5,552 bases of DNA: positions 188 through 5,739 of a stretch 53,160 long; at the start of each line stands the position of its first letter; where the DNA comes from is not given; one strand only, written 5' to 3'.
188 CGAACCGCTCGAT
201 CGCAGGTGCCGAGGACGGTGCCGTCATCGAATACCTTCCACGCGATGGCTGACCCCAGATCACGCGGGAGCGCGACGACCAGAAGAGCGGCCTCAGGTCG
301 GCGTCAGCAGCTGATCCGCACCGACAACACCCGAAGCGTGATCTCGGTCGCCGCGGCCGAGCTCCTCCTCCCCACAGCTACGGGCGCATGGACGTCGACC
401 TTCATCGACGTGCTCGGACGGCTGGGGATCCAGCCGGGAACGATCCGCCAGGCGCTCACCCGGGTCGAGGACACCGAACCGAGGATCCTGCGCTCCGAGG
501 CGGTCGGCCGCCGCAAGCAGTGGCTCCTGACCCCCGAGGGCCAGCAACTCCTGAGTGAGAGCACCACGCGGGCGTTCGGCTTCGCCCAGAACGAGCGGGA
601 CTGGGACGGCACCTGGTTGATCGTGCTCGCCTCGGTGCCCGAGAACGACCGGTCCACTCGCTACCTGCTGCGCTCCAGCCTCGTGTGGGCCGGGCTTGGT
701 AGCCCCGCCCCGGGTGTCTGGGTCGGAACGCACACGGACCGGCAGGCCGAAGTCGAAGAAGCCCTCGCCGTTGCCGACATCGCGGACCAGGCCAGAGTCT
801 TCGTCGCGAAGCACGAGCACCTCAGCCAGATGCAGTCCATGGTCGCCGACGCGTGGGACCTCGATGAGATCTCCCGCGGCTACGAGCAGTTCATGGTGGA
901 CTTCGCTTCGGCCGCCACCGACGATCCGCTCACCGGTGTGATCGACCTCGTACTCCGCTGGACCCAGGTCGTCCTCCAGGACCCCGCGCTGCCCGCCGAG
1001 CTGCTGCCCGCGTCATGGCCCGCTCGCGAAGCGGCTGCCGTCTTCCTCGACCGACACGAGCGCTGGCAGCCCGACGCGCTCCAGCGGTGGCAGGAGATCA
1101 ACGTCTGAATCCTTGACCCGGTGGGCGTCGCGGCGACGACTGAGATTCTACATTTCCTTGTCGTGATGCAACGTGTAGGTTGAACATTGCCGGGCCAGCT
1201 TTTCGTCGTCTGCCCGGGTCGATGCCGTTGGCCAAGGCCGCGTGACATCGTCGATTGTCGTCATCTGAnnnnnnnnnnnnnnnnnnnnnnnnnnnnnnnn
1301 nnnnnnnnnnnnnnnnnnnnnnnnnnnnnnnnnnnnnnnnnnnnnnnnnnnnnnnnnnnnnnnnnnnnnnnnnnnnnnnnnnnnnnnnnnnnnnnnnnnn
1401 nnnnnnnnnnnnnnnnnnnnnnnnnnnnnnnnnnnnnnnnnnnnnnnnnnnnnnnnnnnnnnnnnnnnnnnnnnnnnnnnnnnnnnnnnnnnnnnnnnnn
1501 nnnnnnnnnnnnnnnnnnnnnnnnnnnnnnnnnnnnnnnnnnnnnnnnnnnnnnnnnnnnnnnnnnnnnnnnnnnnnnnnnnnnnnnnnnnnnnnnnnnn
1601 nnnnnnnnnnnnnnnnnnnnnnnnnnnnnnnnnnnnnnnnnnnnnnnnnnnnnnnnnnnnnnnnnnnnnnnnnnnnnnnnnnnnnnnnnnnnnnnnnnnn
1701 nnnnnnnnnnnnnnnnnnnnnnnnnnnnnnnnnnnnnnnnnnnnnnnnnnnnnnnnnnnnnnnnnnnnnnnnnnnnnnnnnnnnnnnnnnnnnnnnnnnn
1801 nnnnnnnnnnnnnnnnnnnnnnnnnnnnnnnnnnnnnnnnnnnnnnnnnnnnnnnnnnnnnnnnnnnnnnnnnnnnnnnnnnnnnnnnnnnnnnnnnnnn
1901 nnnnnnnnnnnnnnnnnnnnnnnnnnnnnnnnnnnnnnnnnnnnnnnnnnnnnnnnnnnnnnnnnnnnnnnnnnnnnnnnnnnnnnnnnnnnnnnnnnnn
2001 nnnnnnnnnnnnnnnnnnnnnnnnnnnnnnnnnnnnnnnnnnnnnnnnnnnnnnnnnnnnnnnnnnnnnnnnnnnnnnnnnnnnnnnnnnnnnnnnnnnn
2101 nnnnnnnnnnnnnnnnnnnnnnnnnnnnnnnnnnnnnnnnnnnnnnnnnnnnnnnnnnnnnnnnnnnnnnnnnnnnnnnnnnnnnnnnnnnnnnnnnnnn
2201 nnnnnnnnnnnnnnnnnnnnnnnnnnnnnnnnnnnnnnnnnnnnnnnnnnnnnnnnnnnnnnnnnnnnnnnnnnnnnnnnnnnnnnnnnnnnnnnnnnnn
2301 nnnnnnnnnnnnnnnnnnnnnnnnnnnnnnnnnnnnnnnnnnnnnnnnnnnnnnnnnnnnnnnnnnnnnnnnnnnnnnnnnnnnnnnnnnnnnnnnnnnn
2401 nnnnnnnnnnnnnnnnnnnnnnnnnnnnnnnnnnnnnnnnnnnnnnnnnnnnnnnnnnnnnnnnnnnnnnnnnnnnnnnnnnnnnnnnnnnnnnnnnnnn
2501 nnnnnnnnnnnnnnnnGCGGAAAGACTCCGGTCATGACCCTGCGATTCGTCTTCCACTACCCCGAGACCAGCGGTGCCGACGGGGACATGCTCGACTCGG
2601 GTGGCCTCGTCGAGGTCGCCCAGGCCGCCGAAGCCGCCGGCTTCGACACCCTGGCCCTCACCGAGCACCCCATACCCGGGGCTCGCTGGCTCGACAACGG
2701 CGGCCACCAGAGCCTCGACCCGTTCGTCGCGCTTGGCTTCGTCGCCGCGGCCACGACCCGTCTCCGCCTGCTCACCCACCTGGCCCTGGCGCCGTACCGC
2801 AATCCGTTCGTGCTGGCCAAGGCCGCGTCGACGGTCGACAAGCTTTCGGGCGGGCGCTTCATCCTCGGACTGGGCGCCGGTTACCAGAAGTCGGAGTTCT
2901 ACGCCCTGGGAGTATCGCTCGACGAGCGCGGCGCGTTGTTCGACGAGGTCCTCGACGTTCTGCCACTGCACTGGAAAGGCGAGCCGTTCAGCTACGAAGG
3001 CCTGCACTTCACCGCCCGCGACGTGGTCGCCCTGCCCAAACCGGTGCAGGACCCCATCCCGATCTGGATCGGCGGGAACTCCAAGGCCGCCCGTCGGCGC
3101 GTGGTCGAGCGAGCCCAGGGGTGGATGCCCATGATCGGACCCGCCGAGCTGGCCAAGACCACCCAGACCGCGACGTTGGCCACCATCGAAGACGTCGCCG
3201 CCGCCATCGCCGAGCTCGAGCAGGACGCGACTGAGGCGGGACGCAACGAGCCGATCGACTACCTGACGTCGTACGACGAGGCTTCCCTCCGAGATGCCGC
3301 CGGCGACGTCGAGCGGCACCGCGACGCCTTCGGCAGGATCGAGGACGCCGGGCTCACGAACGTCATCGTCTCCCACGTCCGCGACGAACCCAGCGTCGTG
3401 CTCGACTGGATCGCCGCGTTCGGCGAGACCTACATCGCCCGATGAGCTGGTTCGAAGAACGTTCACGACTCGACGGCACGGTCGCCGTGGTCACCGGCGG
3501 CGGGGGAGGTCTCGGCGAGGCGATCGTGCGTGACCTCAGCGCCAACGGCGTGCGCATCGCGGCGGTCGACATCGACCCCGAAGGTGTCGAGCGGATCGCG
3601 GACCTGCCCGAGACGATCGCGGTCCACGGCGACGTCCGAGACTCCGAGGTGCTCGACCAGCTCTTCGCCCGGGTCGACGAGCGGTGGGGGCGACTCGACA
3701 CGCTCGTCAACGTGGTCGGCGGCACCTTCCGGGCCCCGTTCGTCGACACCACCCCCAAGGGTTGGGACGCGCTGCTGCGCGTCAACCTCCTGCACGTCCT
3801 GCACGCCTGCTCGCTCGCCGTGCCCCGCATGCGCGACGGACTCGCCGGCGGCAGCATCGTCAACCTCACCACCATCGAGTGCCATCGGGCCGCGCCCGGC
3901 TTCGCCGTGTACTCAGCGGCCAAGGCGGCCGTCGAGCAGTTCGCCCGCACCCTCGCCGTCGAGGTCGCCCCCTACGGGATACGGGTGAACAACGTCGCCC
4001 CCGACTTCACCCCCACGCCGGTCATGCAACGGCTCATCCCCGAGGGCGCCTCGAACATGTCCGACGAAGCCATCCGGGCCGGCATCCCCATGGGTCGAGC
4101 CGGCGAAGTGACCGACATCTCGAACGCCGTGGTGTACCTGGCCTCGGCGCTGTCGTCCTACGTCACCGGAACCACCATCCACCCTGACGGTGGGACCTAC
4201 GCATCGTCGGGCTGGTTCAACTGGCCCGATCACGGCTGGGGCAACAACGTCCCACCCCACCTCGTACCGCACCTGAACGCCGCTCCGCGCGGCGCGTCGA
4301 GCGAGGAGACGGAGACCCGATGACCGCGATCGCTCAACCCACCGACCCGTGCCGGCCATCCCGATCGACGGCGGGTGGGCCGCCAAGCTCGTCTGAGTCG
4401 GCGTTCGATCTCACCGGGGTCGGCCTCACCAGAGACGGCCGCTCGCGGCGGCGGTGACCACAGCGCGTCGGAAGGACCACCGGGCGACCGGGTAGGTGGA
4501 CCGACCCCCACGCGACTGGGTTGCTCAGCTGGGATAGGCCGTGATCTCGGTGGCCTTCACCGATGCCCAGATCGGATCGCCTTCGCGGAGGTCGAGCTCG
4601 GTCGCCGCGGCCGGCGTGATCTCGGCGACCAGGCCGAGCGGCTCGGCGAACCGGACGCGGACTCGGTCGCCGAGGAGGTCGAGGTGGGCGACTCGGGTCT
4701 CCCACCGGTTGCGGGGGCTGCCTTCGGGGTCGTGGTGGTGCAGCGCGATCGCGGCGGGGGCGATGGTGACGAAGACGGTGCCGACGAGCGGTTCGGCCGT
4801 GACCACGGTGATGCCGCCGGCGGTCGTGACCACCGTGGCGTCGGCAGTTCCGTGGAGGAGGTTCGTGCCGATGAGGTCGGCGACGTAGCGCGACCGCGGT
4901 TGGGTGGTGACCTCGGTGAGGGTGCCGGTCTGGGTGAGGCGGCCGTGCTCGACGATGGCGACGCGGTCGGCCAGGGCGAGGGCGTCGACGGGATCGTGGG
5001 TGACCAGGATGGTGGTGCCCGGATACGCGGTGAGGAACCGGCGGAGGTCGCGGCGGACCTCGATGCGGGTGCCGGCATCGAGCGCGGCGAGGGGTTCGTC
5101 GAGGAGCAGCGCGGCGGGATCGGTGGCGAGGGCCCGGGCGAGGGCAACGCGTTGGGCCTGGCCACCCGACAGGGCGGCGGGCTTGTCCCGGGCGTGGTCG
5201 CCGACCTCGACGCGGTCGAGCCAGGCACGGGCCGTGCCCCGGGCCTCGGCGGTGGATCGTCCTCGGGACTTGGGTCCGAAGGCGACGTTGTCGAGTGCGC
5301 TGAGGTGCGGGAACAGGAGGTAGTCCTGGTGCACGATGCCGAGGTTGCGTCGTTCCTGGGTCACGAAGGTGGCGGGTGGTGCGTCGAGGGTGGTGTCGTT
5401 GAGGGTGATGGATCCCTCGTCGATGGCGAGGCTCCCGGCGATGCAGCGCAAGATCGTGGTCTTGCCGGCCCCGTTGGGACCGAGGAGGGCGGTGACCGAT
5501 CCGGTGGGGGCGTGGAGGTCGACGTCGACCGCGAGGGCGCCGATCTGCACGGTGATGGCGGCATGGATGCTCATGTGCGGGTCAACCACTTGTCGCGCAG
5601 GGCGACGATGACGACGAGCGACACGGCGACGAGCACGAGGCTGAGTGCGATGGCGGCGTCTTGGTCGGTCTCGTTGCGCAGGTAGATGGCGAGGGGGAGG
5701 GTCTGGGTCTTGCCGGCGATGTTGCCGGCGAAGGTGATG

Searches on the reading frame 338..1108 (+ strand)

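Call 52: search_protein_families(library=pfam, proteins=[window:338-1108:+])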
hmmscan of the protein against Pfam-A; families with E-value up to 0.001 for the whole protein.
window:338-1108:+ (256 aa): 2 families
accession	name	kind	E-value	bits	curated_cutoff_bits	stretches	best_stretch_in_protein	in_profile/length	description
PF20803.2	PaaX_M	-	2.5e-19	69.6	24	1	87-169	2-83/83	PaaX protein central Cas2-like domain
PF08223.16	PaaX_C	-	8.7e-12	45.7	22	1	173-251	1-89/91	PaaX-like protein C-terminal domain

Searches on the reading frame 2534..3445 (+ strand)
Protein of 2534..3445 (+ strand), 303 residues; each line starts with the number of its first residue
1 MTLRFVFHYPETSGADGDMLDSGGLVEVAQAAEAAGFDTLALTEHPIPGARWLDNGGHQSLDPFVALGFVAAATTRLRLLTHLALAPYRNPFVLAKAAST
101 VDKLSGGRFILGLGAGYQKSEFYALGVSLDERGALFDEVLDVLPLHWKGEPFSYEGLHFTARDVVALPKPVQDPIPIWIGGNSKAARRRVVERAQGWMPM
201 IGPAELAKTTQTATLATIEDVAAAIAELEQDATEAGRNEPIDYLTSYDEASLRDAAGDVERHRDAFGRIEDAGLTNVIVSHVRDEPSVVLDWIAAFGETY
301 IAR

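Call 52: search_protein_families(library=pfam, proteins=[window:2534-3445:+])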
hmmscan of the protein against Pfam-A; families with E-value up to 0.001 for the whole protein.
window:2534-3445:+ (303 aa): 1 family
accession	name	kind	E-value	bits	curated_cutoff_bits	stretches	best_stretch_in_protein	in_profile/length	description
PF00296.26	Bac_luciferase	-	2.7e-49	168.7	27.9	1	21-208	21-200/314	Luciferase-like monooxygenase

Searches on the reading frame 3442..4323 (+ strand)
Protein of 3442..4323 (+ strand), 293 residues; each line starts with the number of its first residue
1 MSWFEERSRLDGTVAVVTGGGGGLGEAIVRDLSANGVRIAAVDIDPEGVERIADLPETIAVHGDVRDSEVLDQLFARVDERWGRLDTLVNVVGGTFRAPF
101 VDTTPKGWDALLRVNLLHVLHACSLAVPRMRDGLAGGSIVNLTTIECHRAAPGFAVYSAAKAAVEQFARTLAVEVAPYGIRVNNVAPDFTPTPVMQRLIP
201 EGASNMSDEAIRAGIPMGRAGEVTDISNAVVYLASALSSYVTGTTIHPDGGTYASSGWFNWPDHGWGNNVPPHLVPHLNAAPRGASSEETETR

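Call 52: search_protein_families(library=pfam, proteins=[window:3442-4323:+])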
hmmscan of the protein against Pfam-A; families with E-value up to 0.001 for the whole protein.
window:3442-4323:+ (293 aa): 7 families
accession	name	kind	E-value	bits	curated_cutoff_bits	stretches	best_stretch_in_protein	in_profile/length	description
PF13561.12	adh_short_C2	-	2.6e-59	201.1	27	1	23-251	7-234/236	Enoyl-(Acyl carrier protein) reductase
PF00106.31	adh_short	-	1.7e-45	155.3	26.6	1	14-198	2-190/195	short chain dehydrogenase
PF01370.27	Epimerase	-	7.4e-07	29.3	20.9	1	16-79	2-66/240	NAD dependent epimerase/dehydratase family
PF23441.1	SDR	-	1.6e-06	28.2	27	1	124-253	131-256/258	SDR-like rossmann domain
PF02254.24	TrkA_N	-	1.3e-05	25.9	23.8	1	20-73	5-57/116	TrkA-N domain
PF08659.16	KR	-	0.00023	21.6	22.6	1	15-170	3-162/180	KR domain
PF01073.25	3Beta_HSD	-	0.00095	18.7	22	0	16-75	1-64/280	3-beta hydroxysteroid dehydrogenase/isomerase family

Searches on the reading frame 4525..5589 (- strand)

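Call 52: search_protein_families(library=pfam, proteins=[window:4525-5589:-])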
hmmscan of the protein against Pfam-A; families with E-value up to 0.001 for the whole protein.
window:4525-5589:- (354 aa): 5 families
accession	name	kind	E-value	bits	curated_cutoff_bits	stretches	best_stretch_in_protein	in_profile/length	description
PF00005.33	ABC_tran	-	4.7e-32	111.9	25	1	22-168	3-137/137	ABC transporter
PF03459.23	TOBE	-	9.3e-13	48.6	22.3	1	291-350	2-63/64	TOBE domain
PF13304.12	AAA_21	-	4.6e-08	33.9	27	1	32-51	1-20/304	AAA domain, putative AbiEii toxin, Type IV TA system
PF13476.12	AAA_23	-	2.4e-05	25.5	27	1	29-53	18-42/201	AAA domain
PF02463.25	SMC_N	-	0.00022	21.2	40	0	30-51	24-45/220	RecF/RecN/SMC N terminal domain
